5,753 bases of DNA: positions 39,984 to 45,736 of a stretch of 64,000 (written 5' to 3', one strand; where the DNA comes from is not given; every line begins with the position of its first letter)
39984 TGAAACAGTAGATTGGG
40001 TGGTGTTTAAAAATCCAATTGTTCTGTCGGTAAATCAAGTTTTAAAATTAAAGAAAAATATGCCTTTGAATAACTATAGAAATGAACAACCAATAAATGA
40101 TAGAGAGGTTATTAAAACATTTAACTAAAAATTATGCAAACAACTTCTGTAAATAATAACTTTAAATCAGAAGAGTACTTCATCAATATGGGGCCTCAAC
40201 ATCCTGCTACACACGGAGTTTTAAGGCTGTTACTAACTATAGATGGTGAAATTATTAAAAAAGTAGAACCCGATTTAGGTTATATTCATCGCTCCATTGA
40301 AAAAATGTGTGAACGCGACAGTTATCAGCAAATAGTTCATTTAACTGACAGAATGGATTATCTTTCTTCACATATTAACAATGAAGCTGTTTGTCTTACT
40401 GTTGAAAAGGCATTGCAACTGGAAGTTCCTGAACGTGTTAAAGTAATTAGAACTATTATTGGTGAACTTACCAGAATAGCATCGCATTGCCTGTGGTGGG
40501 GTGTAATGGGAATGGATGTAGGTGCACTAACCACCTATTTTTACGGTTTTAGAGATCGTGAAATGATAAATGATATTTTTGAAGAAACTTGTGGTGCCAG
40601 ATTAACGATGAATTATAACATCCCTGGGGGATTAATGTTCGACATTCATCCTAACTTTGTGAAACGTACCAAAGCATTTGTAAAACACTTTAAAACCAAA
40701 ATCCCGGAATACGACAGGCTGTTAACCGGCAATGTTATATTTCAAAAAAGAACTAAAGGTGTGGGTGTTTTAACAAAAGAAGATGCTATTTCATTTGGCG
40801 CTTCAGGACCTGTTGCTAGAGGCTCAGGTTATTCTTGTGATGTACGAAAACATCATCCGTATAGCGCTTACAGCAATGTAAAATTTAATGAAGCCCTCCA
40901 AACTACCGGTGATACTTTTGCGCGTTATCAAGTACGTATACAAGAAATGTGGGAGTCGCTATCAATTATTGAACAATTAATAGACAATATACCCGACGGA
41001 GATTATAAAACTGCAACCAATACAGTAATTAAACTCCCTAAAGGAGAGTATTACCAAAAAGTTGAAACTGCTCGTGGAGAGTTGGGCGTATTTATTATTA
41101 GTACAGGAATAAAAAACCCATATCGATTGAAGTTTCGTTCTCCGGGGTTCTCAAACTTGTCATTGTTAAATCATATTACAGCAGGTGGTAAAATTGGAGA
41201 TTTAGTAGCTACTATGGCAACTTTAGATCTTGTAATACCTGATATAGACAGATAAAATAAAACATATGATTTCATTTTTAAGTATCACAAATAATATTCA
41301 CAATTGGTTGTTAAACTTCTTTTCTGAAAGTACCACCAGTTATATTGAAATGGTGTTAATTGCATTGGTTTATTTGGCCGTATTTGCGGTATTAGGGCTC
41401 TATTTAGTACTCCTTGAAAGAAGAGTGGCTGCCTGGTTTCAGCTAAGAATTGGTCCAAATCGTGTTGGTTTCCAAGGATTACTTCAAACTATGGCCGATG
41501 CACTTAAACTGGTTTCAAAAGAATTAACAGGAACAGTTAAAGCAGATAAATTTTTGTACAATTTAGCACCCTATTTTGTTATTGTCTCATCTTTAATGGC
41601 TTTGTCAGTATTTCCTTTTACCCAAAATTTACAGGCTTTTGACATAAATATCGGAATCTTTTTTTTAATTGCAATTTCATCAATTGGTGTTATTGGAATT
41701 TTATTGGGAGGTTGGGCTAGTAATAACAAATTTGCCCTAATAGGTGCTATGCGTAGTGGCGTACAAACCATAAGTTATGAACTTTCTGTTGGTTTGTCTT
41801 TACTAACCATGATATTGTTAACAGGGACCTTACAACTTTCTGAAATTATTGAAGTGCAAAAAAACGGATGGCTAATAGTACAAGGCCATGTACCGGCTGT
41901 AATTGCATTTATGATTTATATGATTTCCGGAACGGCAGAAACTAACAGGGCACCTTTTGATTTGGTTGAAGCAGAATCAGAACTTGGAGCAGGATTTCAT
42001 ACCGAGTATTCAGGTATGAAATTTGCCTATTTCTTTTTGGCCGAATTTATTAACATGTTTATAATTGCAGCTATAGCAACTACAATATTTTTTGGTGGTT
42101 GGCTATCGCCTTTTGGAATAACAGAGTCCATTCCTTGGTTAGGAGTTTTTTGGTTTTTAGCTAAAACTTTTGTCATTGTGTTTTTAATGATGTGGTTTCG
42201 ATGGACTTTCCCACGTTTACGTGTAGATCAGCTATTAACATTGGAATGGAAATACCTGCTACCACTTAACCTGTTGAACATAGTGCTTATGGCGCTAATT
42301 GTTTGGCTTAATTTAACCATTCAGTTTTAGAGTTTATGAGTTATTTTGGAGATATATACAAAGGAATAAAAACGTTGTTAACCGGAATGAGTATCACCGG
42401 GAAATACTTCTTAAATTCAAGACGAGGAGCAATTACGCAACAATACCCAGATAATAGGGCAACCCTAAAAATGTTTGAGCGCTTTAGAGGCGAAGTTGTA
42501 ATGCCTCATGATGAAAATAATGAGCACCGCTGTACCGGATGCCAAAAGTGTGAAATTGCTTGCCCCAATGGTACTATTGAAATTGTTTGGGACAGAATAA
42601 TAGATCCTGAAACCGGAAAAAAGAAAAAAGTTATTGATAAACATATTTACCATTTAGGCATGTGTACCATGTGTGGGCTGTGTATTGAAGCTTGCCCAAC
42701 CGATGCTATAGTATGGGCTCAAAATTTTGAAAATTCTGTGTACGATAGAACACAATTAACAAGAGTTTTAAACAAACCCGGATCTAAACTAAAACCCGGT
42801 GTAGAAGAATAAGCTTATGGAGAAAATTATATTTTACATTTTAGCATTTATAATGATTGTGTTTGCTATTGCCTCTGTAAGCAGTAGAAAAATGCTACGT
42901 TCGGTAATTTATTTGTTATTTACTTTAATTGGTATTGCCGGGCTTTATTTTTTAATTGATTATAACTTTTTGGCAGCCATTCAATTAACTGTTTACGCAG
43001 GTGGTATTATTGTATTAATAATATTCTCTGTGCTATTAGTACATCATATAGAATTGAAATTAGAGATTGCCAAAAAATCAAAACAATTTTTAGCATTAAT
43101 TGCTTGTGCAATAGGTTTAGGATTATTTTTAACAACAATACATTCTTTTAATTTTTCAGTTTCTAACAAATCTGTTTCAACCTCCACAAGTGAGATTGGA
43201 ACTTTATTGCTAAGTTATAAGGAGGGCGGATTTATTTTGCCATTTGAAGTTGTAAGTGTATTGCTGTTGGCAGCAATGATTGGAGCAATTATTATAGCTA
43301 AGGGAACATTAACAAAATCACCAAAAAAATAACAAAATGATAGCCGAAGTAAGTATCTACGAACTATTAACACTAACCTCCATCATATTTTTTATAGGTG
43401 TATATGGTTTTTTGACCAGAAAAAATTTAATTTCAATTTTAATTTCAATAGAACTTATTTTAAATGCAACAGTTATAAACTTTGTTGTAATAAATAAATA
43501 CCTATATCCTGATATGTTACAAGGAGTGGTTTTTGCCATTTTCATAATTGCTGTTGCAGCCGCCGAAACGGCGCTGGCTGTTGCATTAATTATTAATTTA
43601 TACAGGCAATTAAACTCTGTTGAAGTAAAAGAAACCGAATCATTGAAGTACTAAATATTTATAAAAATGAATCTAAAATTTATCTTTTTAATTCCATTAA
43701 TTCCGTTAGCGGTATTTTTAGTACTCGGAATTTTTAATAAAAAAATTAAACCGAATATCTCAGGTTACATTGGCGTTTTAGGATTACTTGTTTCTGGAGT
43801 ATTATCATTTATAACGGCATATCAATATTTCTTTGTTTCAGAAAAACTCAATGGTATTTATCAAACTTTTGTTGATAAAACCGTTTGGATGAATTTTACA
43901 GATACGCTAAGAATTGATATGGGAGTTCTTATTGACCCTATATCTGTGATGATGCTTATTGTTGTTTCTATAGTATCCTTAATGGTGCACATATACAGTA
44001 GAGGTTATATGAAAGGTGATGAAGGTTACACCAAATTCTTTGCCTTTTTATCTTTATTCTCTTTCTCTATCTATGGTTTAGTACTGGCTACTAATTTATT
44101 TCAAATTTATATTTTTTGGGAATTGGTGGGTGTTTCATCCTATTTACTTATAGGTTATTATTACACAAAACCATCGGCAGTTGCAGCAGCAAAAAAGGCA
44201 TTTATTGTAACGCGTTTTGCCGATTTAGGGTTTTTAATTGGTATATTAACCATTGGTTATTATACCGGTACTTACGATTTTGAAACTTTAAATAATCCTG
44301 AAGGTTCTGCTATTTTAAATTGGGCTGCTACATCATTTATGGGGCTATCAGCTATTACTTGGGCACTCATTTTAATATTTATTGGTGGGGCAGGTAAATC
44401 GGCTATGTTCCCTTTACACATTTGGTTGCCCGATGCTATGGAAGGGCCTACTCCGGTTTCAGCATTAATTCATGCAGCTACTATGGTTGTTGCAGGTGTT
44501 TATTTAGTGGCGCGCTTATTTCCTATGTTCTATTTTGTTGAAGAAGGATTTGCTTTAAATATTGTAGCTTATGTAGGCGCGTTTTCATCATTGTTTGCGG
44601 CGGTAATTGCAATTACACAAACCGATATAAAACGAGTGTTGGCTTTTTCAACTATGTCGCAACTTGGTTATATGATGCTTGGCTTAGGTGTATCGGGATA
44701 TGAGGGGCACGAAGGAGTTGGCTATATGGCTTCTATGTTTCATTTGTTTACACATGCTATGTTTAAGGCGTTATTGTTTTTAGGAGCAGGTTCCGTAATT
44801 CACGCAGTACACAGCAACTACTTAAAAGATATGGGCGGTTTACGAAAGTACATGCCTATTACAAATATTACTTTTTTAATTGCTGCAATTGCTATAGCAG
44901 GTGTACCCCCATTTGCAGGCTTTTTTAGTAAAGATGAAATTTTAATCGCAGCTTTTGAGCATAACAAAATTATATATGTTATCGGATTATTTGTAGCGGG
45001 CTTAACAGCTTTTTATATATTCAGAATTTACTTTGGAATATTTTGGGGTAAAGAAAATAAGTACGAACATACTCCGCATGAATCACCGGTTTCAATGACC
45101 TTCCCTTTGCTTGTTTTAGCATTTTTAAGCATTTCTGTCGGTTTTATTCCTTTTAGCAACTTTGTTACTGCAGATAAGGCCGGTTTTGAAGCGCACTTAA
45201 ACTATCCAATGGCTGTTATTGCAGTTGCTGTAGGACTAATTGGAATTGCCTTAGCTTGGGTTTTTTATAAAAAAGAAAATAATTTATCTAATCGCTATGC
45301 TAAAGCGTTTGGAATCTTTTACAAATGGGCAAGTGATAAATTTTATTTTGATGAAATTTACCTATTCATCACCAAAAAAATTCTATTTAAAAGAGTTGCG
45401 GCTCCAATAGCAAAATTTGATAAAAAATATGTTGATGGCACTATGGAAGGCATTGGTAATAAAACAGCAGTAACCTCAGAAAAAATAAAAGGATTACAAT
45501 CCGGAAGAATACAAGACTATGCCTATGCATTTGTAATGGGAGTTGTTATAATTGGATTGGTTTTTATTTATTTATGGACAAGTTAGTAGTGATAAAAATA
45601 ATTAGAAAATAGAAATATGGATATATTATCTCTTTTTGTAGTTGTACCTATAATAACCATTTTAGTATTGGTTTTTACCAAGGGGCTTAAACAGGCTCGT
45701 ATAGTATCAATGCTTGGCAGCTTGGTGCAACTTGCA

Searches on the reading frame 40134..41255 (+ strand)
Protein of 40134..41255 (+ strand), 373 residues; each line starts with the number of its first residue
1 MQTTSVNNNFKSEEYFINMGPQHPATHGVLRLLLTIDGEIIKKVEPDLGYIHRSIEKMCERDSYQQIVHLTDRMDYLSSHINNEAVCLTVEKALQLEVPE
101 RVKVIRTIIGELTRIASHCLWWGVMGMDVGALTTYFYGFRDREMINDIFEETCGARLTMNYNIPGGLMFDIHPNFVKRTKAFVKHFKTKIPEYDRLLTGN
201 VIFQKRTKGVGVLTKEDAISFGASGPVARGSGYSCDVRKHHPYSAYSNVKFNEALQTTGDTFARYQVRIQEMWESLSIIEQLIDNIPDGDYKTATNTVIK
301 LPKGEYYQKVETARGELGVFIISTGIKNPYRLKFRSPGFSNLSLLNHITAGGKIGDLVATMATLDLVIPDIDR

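Call 4: search_protein_families(library=pfam, proteins=[window:40134-41255:+])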
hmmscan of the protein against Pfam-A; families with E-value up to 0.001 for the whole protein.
window:40134-41255:+ (373 aa): 2 families
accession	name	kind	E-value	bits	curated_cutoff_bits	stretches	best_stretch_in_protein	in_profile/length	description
PF00346.24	Complex1_49kDa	-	1.2e-87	293.9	24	2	128-297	1-170/271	Respiratory-chain NADH dehydrogenase, 49 Kd subunit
PF00374.24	NiFeSe_Hases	-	1e-05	25.2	25.8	0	53-122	1-70/508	Nickel-dependent hydrogenase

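Call 5: search_protein_families(library=ncbifam, proteins=[window:40134-41255:+])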
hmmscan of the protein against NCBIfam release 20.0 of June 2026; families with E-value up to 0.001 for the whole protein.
window:40134-41255:+ (373 aa): 7 families
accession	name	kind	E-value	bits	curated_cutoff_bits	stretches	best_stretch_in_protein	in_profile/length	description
NF008974.0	PRK12322.1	equivalog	4.9e-133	443.6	522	1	10-372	2-365/366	NADH-quinone oxidoreductase subunit D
NF004739.1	PRK06075.1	equivalog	2.4e-130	434.7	360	2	16-298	2-284/384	NADH-quinone oxidoreductase subunit D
TIGR01962.1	NuoD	equivalog_domain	6.7e-129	430.1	459.35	2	14-297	2-285/386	NADH dehydrogenase (quinone) subunit D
NF009808.0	PRK13292.1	equivalog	2.9e-107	359.5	1156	2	5-294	398-687/791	NADH-quinone oxidoreductase subunit B/C/D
NF005649.0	PRK07415.1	equivalog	4.9e-102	341.9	583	2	11-292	7-289/394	NAD(P)H-quinone oxidoreductase subunit H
NF008728.0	PRK11742.1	equivalog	2.2e-95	320.2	840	2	11-294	210-494/598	NADH-quinone oxidoreductase subunit C/D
NF040602.1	F420_dehyd_FpoD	exception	8.6e-94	314.6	600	1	10-373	3-372/372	F420H2 dehydrogenase subunit FpoD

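Call 27: find_related_loci(query=window:40134-41255:+, collection=genome_contigs, flank=3000)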
Query window:40134-41255:+ (373 aa) in genome_contigs; peptide patterns used: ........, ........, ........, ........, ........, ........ (x = any residue, [..] = any of these).
600 stretches matched a pattern (row limit reached: there are more); 475 encode a relative of the query (tblastn E <= 1e-3); the best 80 are kept; 80 distinct loci.
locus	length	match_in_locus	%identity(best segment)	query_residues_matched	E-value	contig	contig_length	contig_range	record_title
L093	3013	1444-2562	91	1-373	0e+0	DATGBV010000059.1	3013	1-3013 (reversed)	MAG TPA_asm: Flavobacteriaceae bacterium isolate SMAG_U9631 k141_118705, whole genome shotgun sequence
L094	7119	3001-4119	91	1-373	0e+0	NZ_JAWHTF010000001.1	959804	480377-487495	Gilvirhabdus luticola strain MJ-SS3 NODE_1_length_959804_cov_867.834147_polypolish, whole genome shotgun sequence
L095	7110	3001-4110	91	4-373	0e+0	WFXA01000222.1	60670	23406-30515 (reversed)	MAG: Flavobacteriaceae bacterium isolate S141_30 k151_46876, whole genome shotgun sequence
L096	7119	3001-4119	90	1-373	0e+0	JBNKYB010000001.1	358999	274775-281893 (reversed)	MAG: Flavobacteriaceae bacterium isolate D1D2.bin.33.orig k141_2142697, whole genome shotgun sequence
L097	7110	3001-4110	91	4-373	0e+0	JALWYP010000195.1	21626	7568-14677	MAG: Flavobacteriaceae bacterium isolate T2_metabat1_scaf2bin.017 T2_NODE_2028_length_21626_cov_1.948974, whole genome s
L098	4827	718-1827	91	4-373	0e+0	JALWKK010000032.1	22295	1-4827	MAG: Flavobacteriaceae bacterium isolate M17_metabat1_scaf2bin.164 M17_NODE_1710_length_22295_cov_6.155134, whole genome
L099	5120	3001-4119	90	1-373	0e+0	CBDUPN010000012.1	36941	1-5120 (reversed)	MAG TPA_asm: uncultured Aureibaculum sp. isolate SRR22808123_binner12_Refined_80 genome assembly, contig: ERZ25043451.36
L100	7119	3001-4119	91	1-373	0e+0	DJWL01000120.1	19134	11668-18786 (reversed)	MAG TPA_asm: Flavobacteriaceae bacterium UBA6231 UBA6231_contig_114829, whole genome shotgun sequence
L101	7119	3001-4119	91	1-373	0e+0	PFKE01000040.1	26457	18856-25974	MAG: Flavobacteriaceae bacterium CG_4_10_14_3_um_filter_33_47 CG_4_10_14_3_um_filter_scaffold_897_c, whole genome shotgu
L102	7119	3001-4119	90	1-373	0e+0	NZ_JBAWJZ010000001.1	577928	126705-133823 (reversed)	Gaetbulibacter sp. M235 NODE_1_length_577928_cov_161.495425, whole genome shotgun sequence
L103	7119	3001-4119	90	1-373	0e+0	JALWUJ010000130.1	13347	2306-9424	MAG: Flavobacteriaceae bacterium isolate M2_metabat2_scaf2bin.275 M2_NODE_5767_length_13347_cov_4.626929, whole genome s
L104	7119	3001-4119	90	1-373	0e+0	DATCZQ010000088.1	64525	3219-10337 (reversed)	MAG TPA_asm: Yeosuana sp. isolate SMAG_U74 k141_372088, whole genome shotgun sequence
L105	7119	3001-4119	90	1-373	0e+0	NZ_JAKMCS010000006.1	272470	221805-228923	Aestuariivivens insulae strain AH-MY3 NODE_6_length_272470_cov_50.144942, whole genome shotgun sequence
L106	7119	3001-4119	90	1-373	0e+0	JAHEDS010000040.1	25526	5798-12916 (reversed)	MAG: Flavobacteriales bacterium isolate Ww211 NODE_2587_length_25526_cov_13.397048, whole genome shotgun sequence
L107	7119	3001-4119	90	1-373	0e+0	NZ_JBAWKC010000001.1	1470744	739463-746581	Gaetbulibacter aquiaggeris strain KEM-8 NODE_1_Gaeaqu_1470744_cov_404.041356, whole genome shotgun sequence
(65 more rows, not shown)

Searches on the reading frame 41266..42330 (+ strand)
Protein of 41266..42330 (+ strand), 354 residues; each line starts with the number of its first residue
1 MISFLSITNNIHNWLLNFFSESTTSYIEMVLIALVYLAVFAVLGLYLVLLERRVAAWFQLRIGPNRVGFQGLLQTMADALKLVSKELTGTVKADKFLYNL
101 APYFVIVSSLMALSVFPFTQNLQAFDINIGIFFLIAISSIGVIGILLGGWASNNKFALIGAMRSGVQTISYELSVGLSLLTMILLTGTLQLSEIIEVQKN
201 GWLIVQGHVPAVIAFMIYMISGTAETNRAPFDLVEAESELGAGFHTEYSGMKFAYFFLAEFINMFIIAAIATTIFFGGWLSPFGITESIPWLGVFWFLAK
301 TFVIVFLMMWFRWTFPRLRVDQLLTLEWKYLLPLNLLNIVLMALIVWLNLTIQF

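Call 4: search_protein_families(library=pfam, proteins=[window:41266-42330:+])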
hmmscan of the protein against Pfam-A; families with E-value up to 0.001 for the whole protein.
window:41266-42330:+ (354 aa): 1 family
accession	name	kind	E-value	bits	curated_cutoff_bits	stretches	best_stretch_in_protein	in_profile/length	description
PF00146.26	NADHdh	-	1e-115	386.6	27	1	33-343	3-298/298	NADH dehydrogenase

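Call 5: search_protein_families(library=ncbifam, proteins=[window:41266-42330:+])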
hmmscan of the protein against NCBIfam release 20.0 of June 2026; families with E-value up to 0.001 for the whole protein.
window:41266-42330:+ (354 aa): 7 families
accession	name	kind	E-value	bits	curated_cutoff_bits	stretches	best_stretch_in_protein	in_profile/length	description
NF004741.0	PRK06076.1-2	equivalog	1.6e-100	336.6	305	1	14-348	7-335/337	NADH-quinone oxidoreductase subunit NuoH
NF004743.0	PRK06076.1-4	equivalog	6.6e-100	335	494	1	29-346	15-342/433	NADH-quinone oxidoreductase subunit NuoH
NF004742.0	PRK06076.1-3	equivalog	2e-95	320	531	1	4-351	3-353/356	NADH-quinone oxidoreductase subunit NuoH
NF004745.0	PRK06076.1-6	equivalog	3.5e-95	319.1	450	1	19-347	5-334/341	NADH-quinone oxidoreductase subunit NuoH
NF004740.0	PRK06076.1-1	equivalog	7.7e-92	308.3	399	1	18-348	3-322/325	NADH-quinone oxidoreductase subunit NuoH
NF004744.0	PRK06076.1-5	equivalog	2.5e-79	267.1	542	1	24-345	25-362/372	NADH-quinone oxidoreductase subunit NuoH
NF040610.1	F420_dehyd_FpoH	exception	5.1e-73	246.3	475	1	26-343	10-333/339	F420H2 dehydrogenase subunit FpoH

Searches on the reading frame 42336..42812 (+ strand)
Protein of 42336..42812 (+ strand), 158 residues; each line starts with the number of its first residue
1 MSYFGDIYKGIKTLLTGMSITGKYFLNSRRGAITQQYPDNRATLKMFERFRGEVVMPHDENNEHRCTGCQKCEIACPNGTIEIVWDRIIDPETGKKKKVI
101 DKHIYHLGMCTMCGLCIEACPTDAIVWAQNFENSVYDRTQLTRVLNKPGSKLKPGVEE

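Call 4: search_protein_families(library=pfam, proteins=[window:42336-42812:+])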
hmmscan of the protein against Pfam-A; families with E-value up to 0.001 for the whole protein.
window:42336-42812:+ (158 aa): 14 families
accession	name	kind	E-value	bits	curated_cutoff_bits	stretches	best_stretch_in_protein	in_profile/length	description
PF00037.32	Fer4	-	1.7e-13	50.2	21.1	2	106-125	4-23/24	4Fe-4S binding domain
PF12838.12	Fer4_7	-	2e-11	44.6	27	1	65-124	1-52/52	4Fe-4S dicluster domain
PF13187.11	Fer4_9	-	9.1e-11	42.1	27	1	65-125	1-52/52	4Fe-4S dicluster domain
PF13484.11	Fer4_16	-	3.1e-10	41.1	30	1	110-128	2-20/66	4Fe-4S double cluster binding domain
PF13183.11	Fer4_8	-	1.2e-09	38.9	27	1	53-79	46-67/68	4Fe-4S dicluster domain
PF13237.11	Fer4_10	-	9.7e-09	35.5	25.5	1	60-121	3-53/53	4Fe-4S dicluster domain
PF12837.12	Fer4_6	-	9.3e-08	32.1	25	1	62-80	5-23/24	4Fe-4S binding domain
PF12797.12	Fer4_2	-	9.4e-08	32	24.5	0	104-122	4-22/22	4Fe-4S binding domain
PF13534.11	Fer4_17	-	1.1e-07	32.8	22.2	0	56-79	36-59/61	4Fe-4S dicluster domain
PF12800.12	Fer4_4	-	4.2e-07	30.2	24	0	64-79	2-17/17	4Fe-4S binding domain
PF25160.1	LdpA_Fe-S-bd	-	1.4e-06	28.4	27.6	0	62-83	24-45/49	LdpA Fe-S cluster-binding domain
PF14697.11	Fer4_21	-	2.8e-06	27.8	35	1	62-125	4-57/59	4Fe-4S dicluster domain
PF12798.12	Fer4_3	-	3.8e-06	27.8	27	1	110-124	1-15/15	4Fe-4S binding domain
PF17179.9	Fer4_22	-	4e-06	28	27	0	40-78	55-93/95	4Fe-4S dicluster domain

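Call 5: search_protein_families(library=ncbifam, proteins=[window:42336-42812:+])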
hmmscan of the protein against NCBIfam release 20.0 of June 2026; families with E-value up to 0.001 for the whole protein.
window:42336-42812:+ (158 aa): 72 families (the best 25 are shown)
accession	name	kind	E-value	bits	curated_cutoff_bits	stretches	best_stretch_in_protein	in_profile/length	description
TIGR01971.1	NuoI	subfamily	1.6e-26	92.3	113.05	1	17-142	1-115/121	NADH-quinone oxidoreductase, chain I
NF004538.0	PRK05888.1-4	equivalog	1.2e-22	80.2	135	1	12-141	14-133/162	NADH-quinone oxidoreductase subunit NuoI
NF004536.0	PRK05888.1-1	equivalog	2.4e-21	75.9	212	1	6-141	5-130/180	NADH-quinone oxidoreductase subunit NuoI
NF004540.0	PRK05888.2-1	equivalog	6.4e-21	74.4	215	1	13-145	3-123/139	NADH-quinone oxidoreductase subunit NuoI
NF004539.0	PRK05888.1-5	equivalog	2.8e-20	72.6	225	1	12-142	14-134/162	NADH-quinone oxidoreductase subunit NuoI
NF004537.0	PRK05888.1-3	equivalog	4.8e-20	71.9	163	1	15-142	24-147/204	NADH-quinone oxidoreductase subunit NuoI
NF009053.0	PRK12387.1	subfamily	1.2e-16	61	204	1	29-142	10-107/180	formate hydrogenlyase complex iron-sulfur subunit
NF040612.1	F420_dehyd_FpoI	exception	4.7e-16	58.8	180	1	27-135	12-109/135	F420H2 dehydrogenase subunit FpoI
NF004542.0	PRK05888.2-3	equivalog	1.3e-15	57.4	248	1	13-140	35-154/203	NADH-quinone oxidoreductase subunit NuoI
NF004544.0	PRK05888.2-6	equivalog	2.7e-15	56.5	457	1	14-141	34-152/220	NADH-quinone oxidoreductase subunit NuoI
NF004545.0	PRK05888.3-1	equivalog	3.9e-14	52.6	229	1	15-134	27-132/154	NADH-quinone oxidoreductase subunit NuoI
TIGR00403.1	ndhI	equivalog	5.1e-14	52.3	302.35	1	28-141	33-135/183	NAD(P)H-quinone oxidoreductase subunit I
NF004541.0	PRK05888.2-2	equivalog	5.5e-13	49.1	217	1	8-141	14-127/168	NADH-quinone oxidoreductase subunit NuoI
NF004546.0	PRK05888.3-3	equivalog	5.9e-13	48.6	260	1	7-139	16-137/196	NADH-quinone oxidoreductase subunit NuoI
NF006076.0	PRK08222.1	equivalog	8.2e-13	48.6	270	1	29-141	10-106/181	hydrogenase 4 subunit H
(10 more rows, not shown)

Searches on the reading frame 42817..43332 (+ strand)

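Call 4: search_protein_families(library=pfam, proteins=[window:42817-43332:+])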
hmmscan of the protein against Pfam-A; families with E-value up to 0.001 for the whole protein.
window:42817-43332:+ (171 aa): 1 family
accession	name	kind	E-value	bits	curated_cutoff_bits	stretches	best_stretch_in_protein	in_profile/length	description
PF00499.25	Oxidored_q3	-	1.9e-30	106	33.2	1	16-160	1-146/146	NADH-ubiquinone/plastoquinone oxidoreductase chain 6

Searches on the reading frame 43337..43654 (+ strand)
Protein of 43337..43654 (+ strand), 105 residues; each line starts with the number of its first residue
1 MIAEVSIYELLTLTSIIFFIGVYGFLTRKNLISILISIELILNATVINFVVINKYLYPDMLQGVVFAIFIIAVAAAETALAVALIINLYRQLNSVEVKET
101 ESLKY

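Call 4: search_protein_families(library=pfam, proteins=[window:43337-43654:+])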
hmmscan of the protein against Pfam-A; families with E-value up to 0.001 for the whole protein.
window:43337-43654:+ (105 aa): 1 family
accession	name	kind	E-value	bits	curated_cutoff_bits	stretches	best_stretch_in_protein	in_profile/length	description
PF00420.29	Oxidored_q2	-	1.4e-22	79.7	26.1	1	11-104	3-94/95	NADH-ubiquinone/plastoquinone oxidoreductase chain 4L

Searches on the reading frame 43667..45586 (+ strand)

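Call 4: search_protein_families(library=pfam, proteins=[window:43667-45586:+])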
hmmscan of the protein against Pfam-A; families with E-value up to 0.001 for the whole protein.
window:43667-45586:+ (639 aa): 3 families
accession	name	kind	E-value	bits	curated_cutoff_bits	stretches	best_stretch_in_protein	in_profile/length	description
PF00361.26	Proton_antipo_M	-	9.7e-84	281.5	21.5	1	141-445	1-292/294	NADH:quinone oxidoreductase/Mrp antiporter, TM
PF00662.26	Proton_antipo_N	-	1e-19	70.6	24.5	1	74-125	1-51/51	NADH-Ubiquinone oxidoreductase (complex I), chain 5 N-terminus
PF01010.25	Proton_antipo_C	-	1.3e-06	28.6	26.8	1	463-495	86-118/243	NADH-dehyrogenase subunit F, TMs, (complex I) C-terminus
